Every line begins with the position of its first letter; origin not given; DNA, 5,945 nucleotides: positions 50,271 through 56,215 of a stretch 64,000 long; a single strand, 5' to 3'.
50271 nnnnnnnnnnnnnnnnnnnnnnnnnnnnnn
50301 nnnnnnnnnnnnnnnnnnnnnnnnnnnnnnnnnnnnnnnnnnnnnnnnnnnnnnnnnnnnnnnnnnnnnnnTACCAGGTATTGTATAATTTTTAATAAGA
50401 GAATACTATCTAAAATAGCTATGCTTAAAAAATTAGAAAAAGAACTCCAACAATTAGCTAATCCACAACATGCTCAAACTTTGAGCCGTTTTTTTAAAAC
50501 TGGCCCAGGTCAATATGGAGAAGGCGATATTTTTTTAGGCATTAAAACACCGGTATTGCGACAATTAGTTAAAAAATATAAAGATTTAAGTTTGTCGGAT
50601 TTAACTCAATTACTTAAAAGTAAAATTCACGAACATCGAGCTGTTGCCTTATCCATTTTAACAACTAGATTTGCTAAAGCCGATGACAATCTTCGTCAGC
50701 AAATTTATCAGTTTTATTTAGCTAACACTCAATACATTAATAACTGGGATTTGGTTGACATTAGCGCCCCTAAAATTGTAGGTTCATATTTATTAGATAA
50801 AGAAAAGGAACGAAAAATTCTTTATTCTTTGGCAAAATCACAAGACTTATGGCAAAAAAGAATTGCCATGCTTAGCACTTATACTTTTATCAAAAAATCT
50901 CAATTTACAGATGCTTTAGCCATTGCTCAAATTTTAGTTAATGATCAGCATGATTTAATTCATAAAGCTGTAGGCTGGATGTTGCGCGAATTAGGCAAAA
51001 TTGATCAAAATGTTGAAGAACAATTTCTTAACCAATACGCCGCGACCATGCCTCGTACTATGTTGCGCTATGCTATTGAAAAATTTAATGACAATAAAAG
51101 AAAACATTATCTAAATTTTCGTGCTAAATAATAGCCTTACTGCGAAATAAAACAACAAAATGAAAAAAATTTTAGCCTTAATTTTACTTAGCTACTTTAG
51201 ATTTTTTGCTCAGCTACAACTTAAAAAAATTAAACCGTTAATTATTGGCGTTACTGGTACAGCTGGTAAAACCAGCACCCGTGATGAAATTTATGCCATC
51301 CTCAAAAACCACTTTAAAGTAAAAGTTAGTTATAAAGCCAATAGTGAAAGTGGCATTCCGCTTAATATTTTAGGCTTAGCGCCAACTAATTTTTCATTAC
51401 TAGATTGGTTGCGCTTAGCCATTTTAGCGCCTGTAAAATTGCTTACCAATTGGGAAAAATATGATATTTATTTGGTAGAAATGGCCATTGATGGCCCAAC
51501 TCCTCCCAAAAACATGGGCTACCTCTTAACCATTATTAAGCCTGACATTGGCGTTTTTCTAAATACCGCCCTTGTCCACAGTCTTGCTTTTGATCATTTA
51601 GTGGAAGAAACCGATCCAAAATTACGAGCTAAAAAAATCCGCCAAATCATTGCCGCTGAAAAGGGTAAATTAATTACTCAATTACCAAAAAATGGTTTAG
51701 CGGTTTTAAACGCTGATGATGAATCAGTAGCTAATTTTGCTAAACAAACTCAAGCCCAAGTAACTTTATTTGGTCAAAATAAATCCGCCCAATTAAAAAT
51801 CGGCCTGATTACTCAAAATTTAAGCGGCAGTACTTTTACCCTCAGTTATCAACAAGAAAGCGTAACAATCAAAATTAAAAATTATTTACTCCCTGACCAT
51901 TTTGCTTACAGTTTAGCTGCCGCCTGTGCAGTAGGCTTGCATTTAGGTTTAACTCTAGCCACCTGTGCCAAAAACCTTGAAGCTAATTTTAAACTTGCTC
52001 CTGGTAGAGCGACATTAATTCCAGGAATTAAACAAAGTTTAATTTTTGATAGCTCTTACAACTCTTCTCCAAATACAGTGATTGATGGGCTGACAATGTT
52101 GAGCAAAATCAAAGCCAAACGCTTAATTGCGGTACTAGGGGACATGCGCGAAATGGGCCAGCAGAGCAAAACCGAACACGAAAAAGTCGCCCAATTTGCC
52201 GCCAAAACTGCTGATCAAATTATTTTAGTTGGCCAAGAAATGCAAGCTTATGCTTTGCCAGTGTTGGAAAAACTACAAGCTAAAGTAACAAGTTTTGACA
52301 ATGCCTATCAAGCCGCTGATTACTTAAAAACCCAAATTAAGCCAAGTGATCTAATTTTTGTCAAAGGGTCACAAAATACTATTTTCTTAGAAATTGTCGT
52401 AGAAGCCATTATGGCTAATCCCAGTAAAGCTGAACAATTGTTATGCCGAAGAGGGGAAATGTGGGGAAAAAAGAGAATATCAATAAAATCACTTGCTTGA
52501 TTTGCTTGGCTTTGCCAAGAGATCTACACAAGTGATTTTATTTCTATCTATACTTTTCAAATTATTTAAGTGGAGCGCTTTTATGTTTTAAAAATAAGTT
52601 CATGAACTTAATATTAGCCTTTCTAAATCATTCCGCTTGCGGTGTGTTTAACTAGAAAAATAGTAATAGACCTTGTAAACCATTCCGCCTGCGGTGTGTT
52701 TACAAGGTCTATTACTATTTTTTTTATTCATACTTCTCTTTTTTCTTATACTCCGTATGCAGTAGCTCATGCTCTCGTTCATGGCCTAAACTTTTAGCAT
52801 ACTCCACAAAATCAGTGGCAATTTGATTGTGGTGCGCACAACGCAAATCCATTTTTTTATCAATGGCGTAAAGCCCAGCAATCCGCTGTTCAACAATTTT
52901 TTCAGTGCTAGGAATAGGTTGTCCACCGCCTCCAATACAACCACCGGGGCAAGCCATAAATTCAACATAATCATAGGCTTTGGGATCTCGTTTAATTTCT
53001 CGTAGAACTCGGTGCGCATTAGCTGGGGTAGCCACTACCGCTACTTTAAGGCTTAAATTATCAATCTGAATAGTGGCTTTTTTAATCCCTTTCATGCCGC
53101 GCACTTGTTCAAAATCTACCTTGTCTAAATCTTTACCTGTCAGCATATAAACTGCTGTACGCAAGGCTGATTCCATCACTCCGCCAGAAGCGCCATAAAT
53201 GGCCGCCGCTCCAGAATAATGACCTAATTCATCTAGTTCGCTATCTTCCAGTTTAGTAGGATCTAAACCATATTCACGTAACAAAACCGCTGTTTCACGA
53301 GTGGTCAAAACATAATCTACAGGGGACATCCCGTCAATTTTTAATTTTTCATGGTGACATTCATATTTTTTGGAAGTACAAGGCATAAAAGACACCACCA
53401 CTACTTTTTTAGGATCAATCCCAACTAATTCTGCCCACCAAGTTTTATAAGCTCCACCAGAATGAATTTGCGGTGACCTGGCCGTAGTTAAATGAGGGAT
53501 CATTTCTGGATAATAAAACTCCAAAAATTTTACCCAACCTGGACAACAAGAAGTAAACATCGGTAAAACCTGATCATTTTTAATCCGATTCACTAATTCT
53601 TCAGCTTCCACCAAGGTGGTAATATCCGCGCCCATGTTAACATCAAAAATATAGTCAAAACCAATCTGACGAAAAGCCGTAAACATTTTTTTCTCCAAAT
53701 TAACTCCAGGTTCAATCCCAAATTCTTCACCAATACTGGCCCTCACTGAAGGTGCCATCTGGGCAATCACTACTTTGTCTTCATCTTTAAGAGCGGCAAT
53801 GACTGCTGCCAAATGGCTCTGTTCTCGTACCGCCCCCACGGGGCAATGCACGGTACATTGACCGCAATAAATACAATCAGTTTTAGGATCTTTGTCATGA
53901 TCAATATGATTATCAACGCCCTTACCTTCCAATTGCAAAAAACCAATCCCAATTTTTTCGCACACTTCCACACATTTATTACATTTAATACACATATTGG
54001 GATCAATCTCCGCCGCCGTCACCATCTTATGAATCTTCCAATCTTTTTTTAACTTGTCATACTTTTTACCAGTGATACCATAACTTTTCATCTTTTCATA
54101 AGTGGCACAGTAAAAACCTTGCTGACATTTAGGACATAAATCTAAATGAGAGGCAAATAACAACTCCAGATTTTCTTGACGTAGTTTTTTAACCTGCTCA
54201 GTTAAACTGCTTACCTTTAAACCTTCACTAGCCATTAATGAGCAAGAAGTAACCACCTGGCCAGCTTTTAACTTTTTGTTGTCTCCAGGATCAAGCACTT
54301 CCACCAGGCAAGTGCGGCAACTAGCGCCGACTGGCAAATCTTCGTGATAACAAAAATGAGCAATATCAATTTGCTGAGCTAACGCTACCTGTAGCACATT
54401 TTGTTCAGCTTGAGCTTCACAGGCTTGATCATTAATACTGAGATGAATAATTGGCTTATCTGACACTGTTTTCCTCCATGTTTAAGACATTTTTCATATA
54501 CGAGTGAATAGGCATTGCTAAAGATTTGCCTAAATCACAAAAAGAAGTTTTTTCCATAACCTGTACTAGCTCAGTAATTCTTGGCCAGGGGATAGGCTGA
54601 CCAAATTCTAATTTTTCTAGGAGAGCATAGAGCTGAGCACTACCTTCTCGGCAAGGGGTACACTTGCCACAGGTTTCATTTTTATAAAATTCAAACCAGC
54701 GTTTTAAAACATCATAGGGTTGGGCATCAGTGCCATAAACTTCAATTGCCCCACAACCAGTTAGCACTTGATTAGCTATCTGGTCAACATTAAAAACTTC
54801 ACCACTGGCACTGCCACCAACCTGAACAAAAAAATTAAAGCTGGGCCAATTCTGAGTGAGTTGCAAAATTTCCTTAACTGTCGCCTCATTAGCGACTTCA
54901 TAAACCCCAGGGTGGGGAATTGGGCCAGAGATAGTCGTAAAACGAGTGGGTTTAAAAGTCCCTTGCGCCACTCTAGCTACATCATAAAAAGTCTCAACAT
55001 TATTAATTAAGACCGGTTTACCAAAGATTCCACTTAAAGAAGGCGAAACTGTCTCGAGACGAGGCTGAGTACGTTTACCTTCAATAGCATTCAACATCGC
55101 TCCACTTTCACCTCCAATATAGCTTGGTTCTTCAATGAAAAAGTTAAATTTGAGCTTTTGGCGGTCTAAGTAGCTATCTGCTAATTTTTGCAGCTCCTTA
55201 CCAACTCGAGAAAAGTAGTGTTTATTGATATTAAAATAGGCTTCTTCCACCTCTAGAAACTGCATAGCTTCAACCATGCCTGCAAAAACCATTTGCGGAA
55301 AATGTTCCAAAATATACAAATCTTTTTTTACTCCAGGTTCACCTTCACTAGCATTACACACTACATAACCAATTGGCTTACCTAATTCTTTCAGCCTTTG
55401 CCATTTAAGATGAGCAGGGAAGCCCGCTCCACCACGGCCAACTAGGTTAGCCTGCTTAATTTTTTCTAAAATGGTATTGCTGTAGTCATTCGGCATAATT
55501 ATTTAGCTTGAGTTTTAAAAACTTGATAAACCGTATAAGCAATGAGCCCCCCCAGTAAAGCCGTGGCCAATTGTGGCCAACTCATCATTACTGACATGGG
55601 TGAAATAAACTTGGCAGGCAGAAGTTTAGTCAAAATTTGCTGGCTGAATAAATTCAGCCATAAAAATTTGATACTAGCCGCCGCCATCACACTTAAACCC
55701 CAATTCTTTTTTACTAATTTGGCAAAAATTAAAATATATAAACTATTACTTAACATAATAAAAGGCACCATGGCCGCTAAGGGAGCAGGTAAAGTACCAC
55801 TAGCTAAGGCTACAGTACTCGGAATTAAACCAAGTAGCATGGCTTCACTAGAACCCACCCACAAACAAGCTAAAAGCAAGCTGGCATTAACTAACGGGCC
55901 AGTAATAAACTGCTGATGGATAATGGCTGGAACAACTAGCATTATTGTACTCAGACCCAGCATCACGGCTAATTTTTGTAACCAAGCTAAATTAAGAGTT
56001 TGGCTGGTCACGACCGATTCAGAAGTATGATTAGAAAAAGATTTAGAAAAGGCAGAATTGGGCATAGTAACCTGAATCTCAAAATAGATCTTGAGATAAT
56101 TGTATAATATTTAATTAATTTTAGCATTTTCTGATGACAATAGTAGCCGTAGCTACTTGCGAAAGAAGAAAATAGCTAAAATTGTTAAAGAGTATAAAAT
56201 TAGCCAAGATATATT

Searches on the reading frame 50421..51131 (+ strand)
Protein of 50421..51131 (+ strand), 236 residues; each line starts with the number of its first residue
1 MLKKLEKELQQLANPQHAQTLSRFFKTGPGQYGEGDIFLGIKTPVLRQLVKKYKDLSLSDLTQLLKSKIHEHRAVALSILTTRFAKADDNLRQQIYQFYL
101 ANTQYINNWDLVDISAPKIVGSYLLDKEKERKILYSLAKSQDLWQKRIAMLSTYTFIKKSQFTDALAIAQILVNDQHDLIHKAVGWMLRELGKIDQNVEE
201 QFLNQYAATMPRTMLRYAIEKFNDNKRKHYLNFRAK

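Call 68: search_protein_families(library=pfam, proteins=[window:50421-51131:+], max_evalue=0.0001)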
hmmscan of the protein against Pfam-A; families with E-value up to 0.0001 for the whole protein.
window:50421-51131:+ (236 aa): 1 family
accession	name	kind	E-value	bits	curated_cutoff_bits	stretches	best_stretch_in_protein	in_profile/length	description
PF08713.17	DNA_alkylation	-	1.5e-66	224.6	21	1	6-222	2-213/213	DNA alkylation repair enzyme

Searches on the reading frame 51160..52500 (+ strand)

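Call 20: search_protein_families(library=pfam, proteins=[window:51160-52500:+], max_evalue=0.001)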
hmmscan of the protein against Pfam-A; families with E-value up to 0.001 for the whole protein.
window:51160-52500:+ (446 aa): 2 families
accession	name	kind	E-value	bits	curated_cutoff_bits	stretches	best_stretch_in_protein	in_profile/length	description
PF08245.18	Mur_ligase_M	-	2.2e-18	67.4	24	1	31-258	1-199/200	Mur ligase middle domain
PF02875.26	Mur_ligase_C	-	2.4e-15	57.9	28.4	1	282-404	1-126/127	Mur ligase, glutamate ligase domain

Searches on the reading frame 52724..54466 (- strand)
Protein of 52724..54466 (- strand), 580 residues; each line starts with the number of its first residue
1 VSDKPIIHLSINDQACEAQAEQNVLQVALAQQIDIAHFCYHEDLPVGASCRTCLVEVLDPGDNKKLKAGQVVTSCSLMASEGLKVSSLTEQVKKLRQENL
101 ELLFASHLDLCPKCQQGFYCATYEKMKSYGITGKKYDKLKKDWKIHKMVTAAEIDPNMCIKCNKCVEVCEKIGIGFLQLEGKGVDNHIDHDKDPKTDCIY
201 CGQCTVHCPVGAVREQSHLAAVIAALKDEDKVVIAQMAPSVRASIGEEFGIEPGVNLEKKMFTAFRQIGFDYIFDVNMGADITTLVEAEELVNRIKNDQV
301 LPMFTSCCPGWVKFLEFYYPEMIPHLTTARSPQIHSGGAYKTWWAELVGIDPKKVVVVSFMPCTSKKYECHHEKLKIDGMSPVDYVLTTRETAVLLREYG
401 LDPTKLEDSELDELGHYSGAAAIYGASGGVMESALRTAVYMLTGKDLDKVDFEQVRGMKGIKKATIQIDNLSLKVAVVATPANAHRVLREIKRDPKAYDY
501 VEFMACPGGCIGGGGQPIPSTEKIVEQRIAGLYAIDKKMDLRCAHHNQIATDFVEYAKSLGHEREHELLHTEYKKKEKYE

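Call 20: search_protein_families(library=pfam, proteins=[window:52724-54466:-], max_evalue=0.001)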
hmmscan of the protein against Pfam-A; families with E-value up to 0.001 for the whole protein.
window:52724-54466:- (580 aa): 12 families
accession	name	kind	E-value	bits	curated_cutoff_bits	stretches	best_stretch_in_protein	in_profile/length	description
PF02906.19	Fe_hyd_lg_C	-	9.5e-83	278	22.1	1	231-514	1-245/245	Iron only hydrogenase large subunit, C-terminal domain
PF13510.11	Fer2_4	-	1.3e-11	44.8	22.8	1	7-89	4-81/82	2Fe-2S iron-sulfur cluster binding domain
PF02256.22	Fe_hyd_SSU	-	2.8e-11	43.7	24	1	523-576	2-56/56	Iron hydrogenase small subunit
PF00111.32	Fer2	-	1.8e-08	34.6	21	1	13-77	7-74/77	2Fe-2S iron-sulfur cluster binding domain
PF14697.11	Fer4_21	-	2e-08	34.7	35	1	152-213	1-57/59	4Fe-4S dicluster domain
PF00037.32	Fer4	-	6.8e-08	32.4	21.1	1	197-213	7-23/24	4Fe-4S binding domain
PF12838.12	Fer4_7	-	1.2e-06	29.3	27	1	159-212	2-52/52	4Fe-4S dicluster domain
PF13484.11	Fer4_16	-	8.3e-06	26.9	30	0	198-218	2-23/66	4Fe-4S double cluster binding domain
PF13183.11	Fer4_8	-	2.1e-05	25.4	27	0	197-219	4-26/68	4Fe-4S dicluster domain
PF13187.11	Fer4_9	-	0.00011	22.5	27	1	158-212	1-51/52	4Fe-4S dicluster domain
PF13237.11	Fer4_10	-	0.00017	21.9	25.5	1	153-209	3-53/53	4Fe-4S dicluster domain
PF12837.12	Fer4_6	-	0.00025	21.3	25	1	152-170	2-20/24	4Fe-4S binding domain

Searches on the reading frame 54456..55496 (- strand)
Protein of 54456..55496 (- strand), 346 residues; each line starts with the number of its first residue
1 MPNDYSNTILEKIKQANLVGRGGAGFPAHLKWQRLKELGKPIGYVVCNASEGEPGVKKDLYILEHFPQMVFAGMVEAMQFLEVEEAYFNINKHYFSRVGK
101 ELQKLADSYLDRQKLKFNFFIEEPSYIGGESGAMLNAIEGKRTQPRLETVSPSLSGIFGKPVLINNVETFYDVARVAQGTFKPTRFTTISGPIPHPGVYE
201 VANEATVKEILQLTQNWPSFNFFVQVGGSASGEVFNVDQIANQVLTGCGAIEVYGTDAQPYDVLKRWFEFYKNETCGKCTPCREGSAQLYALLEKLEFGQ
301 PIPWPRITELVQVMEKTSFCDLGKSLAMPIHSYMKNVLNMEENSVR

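Call 20: search_protein_families(library=pfam, proteins=[window:54456-55496:-], max_evalue=0.001)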
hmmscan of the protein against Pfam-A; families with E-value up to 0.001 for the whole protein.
window:54456-55496:- (346 aa): 2 families
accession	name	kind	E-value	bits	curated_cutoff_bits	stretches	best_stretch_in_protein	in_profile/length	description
PF01512.22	Complex1_51K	-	7.7e-29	101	31.2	1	13-174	1-149/150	Nuo51 FMN-binding domain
PF10589.14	NADH_4Fe-4S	-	1.5e-20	73.3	23.5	1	262-336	1-77/85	NADH-ubiquinone oxidoreductase-F iron-sulfur binding region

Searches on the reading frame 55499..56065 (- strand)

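Call 20: search_protein_families(library=pfam, proteins=[window:55499-56065:-], max_evalue=0.001)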
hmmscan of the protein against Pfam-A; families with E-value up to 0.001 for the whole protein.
window:55499-56065:- (188 aa): 1 family
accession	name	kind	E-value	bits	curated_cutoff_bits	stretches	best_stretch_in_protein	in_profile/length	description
PF12822.12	ECF_trnsprt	-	0.00097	19.6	30.7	0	32-180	6-165/169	ECF transporter, substrate-specific component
